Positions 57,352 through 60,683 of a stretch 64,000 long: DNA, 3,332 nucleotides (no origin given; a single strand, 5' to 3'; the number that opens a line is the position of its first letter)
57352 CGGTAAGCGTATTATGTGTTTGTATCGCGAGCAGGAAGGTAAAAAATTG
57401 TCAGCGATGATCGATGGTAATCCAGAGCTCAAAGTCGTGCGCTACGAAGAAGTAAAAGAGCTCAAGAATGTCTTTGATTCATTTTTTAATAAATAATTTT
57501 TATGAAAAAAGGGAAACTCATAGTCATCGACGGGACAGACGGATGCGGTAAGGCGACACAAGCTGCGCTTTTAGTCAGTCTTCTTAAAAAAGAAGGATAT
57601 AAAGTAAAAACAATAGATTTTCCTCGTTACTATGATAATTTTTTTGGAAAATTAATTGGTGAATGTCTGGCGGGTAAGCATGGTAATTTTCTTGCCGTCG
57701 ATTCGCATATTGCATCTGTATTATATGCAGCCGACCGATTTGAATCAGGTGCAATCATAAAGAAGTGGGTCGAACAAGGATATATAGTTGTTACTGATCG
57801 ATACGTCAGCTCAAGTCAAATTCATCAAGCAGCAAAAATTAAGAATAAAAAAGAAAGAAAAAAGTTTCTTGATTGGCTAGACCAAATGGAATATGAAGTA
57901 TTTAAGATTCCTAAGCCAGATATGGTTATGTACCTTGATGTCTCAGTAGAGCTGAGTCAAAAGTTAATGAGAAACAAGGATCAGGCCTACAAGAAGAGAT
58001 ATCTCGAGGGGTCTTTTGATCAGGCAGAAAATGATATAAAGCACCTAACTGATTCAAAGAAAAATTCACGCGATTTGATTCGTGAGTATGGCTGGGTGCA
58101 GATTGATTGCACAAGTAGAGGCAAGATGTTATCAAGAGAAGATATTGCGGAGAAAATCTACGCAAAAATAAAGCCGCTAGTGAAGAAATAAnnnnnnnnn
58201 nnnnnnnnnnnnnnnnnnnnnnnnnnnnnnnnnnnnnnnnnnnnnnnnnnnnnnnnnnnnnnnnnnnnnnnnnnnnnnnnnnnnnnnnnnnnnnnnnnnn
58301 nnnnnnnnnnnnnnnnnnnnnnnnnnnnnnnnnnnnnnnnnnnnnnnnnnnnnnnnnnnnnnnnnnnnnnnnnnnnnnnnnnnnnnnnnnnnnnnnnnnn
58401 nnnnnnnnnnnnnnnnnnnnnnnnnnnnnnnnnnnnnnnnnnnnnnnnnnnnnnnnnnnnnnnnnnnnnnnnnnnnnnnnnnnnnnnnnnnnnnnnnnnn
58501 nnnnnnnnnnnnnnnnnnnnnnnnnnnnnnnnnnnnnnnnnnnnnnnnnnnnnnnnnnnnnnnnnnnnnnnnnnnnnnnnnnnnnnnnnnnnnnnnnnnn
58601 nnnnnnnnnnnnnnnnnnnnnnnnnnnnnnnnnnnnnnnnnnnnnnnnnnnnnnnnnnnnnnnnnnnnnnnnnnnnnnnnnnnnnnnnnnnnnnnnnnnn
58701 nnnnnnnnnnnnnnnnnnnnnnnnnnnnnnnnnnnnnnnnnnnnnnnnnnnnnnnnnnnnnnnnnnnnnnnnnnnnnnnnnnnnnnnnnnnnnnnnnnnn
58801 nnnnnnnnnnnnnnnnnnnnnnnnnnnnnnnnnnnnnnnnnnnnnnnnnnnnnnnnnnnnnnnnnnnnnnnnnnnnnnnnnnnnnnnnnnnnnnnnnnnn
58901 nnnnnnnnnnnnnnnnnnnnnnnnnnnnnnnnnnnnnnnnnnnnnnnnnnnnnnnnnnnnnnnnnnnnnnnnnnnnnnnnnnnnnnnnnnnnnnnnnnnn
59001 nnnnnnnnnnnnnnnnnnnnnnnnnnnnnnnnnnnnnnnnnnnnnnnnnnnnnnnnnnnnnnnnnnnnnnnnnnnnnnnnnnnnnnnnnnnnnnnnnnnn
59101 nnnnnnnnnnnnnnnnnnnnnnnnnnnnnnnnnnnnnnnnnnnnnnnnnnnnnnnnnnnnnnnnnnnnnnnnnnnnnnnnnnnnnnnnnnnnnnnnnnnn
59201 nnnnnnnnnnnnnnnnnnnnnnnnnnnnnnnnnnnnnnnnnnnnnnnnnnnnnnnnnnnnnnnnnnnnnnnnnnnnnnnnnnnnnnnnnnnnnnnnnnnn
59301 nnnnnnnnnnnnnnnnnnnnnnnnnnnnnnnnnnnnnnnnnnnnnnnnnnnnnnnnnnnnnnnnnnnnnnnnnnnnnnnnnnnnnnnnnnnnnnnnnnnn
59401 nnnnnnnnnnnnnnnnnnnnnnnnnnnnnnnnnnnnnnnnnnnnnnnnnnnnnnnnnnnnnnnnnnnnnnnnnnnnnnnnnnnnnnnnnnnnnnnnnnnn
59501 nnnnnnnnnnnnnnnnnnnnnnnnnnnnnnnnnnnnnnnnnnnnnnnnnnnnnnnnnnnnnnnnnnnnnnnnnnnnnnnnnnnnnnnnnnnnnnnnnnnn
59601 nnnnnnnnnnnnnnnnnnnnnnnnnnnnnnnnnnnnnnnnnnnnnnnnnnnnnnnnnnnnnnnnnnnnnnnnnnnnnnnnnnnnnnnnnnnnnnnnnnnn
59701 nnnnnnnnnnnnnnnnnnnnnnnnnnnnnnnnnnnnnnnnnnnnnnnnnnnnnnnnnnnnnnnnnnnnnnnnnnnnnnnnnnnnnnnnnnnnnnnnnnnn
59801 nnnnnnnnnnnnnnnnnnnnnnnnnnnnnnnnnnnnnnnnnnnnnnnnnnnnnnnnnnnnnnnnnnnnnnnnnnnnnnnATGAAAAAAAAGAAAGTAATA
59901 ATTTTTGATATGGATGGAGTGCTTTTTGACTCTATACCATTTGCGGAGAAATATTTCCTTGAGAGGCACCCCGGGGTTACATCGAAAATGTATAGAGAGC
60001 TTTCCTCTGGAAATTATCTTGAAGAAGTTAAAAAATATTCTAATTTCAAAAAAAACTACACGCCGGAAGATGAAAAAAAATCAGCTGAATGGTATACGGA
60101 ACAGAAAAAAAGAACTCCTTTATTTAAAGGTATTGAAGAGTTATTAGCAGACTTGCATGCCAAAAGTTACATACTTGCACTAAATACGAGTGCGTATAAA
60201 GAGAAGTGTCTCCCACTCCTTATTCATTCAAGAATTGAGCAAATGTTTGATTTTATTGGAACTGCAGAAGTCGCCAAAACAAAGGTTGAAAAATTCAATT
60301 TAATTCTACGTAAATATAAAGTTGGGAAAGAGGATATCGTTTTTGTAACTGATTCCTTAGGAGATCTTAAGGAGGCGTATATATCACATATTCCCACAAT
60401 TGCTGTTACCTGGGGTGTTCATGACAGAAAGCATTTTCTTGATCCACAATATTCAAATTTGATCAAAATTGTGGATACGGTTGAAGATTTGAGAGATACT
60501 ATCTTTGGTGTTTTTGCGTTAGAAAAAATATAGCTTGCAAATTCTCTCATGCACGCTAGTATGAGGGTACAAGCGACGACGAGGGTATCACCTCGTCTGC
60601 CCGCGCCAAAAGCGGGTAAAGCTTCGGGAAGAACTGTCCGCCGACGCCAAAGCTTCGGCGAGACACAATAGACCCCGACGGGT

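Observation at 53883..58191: dTMP module: folA-thyA, glyA, two N-deoxyribosyltransferase-family genes, tmk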

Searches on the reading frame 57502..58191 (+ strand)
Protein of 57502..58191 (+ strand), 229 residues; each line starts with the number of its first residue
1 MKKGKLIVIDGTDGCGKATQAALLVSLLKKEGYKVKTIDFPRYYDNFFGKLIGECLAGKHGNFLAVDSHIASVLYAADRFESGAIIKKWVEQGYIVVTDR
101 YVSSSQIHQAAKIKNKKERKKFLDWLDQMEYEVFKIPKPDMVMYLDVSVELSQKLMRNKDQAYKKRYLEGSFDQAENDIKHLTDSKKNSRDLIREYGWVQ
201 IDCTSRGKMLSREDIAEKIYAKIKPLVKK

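Call 5: search_protein_families(library=pfam, proteins=[window:57502-58191:+], max_evalue=0.01)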
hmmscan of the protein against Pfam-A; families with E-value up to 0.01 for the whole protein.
window:57502-58191:+ (229 aa): 3 families
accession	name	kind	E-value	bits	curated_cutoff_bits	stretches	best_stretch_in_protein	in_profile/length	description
PF02223.23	Thymidylate_kin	-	6e-22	78.7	27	1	9-183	1-153/185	Thymidylate kinase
PF01712.25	dNK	-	0.00022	21.5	27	1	7-181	1-169/203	Deoxynucleoside kinase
PF13614.12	AAA_31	-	0.0014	19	27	1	13-128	11-116/177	AAA domain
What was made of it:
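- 57502..58191 (+): tmk, dTMP kinase (229 aa). It starts 5 nt after ORF2, and its stop codon shares one base (58191) with the argS start codon. PF02223, E 6e-22 (call 5).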

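Call 7: search_protein_families(library=ncbifam, proteins=[window:57502-58191:+], max_evalue=1)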
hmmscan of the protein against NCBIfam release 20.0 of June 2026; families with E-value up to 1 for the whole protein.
window:57502-58191:+ (229 aa): 18 families
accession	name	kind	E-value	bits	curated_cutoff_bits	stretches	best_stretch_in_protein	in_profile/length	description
NF005923.0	PRK07933.1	equivalog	2.1e-36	125.3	193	1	6-168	2-162/213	dTMP kinase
TIGR00041.1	DTMP_kinase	equivalog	2e-25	89.7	83.25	1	1-169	1-159/196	dTMP kinase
NF010335.0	PRK13764.1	equivalog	0.0014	17.3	340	1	7-42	266-301/613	ATPase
NF005250.0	PRK06761.1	equivalog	0.0017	17.4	270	1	4-36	3-35/282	hypothetical protein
TIGR00750.1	lao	equivalog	0.0082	15.3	240.75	1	5-38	35-68/300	methylmalonyl Co-A mutase-associated GTPase MeaB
NF002059.0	PRK00889.1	subfamily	0.015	15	244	1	2-39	3-40/177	adenylyl-sulfate kinase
NF045521.1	rhoda_near_glyco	subfamily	0.023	14.5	145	1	107-159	19-71/144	rhodanese homology domain-containing protein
TIGR00176.1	mobB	equivalog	0.028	14.4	76.2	1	7-38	2-33/155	molybdopterin-guanine dinucleotide biosynthesis protein B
NF008079.0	PRK10818.1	equivalog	0.028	13.7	508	1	6-56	5-53/270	septum site-determining protein MinD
NF041136.1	MrpORP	equivalog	0.029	13.6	450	1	4-39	6-41/365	iron-sulfur cluster carrier protein MrpORP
TIGR01968.1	minD_bact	equivalog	0.03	13.7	212.9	1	6-40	4-38/261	septum site-determining protein MinD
TIGR01360.1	aden_kin_iso1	equivalog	0.049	13.3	284.1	0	83-193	49-156/188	adenylate kinase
NF005326.0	PRK06853.1-6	equivalog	0.053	13.3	348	1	6-117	5-116/202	indolepyruvate oxidoreductase subunit beta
TIGR04520.1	ECF_ATPase_1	equivalog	0.067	12.6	315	1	2-36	26-60/269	energy-coupling factor transporter ATPase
NF010248.0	PRK13695.1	equivalog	0.08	12.7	156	1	7-37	6-36/180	NTPase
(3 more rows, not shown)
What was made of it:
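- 57502..58191 (+): TIGR00041 above its cut-off (call 7).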

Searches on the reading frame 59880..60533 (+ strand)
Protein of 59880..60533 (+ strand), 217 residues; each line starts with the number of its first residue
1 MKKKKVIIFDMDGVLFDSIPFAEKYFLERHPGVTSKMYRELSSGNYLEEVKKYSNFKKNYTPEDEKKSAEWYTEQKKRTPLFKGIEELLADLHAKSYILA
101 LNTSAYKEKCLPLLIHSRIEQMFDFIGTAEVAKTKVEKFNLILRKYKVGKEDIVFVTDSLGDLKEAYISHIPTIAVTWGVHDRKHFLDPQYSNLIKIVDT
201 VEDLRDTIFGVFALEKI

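Call 5: search_protein_families(library=pfam, proteins=[window:59880-60533:+], max_evalue=0.01)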
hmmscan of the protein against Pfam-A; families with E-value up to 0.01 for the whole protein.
window:59880-60533:+ (217 aa): 4 families
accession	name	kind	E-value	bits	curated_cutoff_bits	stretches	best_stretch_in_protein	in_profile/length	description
PF13419.12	HAD_2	-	1.1e-19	71.7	23.8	1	7-176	1-178/178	Haloacid dehalogenase-like hydrolase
PF00702.32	Hydrolase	-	5.5e-13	50.2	26.4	1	5-164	2-185/191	haloacid dehalogenase-like hydrolase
PF12710.13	HAD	-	0.00014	22.7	27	1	7-164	1-186/189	haloacid dehalogenase-like hydrolase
PF13242.12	Hydrolase_like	-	0.0051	17.1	22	1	139-203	10-74/75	HAD-hyrolase-like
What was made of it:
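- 59880..60533 (+): HAD-IA phosphatase directly after argS. It is a possible nucleotidase, but specificity is unresolved. HAD_2, E 1e-19 (call 5).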

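Call 7: search_protein_families(library=ncbifam, proteins=[window:59880-60533:+], max_evalue=1)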
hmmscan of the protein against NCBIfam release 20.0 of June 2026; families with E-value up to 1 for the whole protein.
window:59880-60533:+ (217 aa): 31 families (the best 25 are shown)
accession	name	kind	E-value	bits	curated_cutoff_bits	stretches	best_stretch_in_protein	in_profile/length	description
NF009695.0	PRK13222.1-2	equivalog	3.5e-14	52.8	225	2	69-204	82-218/226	phosphoglycolate phosphatase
TIGR01454.1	AHBA_synth_RP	hypoth_equivalog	4.6e-10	39.5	246.65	1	7-187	1-185/205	AHBA synthesis associated protein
NF009697.0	PRK13222.1-4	equivalog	1.3e-09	37.7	327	1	76-180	90-197/232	phosphoglycolate phosphatase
TIGR01449.2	PGP_bact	equivalog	1.1e-08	34.9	180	1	71-193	75-201/213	phosphoglycolate phosphatase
NF009699.0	PRK13225.1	equivalog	1.5e-07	31.2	368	1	81-187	143-249/273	phosphoglycolate phosphatase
NF009804.0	PRK13288.1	equivalog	3e-07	30.1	218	1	5-191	4-198/215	pyrophosphatase PpaX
NF009698.0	PRK13223.1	equivalog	3.6e-07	29.6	466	1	70-186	91-210/272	phosphoglycolate phosphatase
NF009694.0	PRK13222.1-1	equivalog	4e-07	29.6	415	1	72-181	102-215/252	phosphoglycolate phosphatase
TIGR02253.1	CTE7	subfamily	1.3e-06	28.3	169.75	1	45-162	57-180/221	TIGR02253 family HAD-type hydrolase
NF053653.1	InDiPhoBT2121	equivalog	2.1e-06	27.5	245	1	5-189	2-199/216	inorganic diphosphatase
TIGR01549.1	HAD-SF-IA-v1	subfamily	2.9e-06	27.7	23.3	1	72-166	54-145/149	HAD-IA family hydrolase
TIGR02254.1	YjjG_YfnB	equivalog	6.4e-06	25.8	159.9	1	36-173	48-193/223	YjjG family noncanonical pyrimidine nucleotidase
NF009700.0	PRK13226.1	equivalog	1e-05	25.4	342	1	78-181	93-199/229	phosphoglycolate phosphatase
TIGR02247.1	HAD-1A3-hyp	subfamily_domain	1.3e-05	25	125.4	1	39-176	56-195/211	epoxide hydrolase N-terminal domain-like phosphatase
TIGR01509.1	HAD-SF-IA-v3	subfamily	3.4e-05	24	29.4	1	6-174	1-152/154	HAD-IA family hydrolase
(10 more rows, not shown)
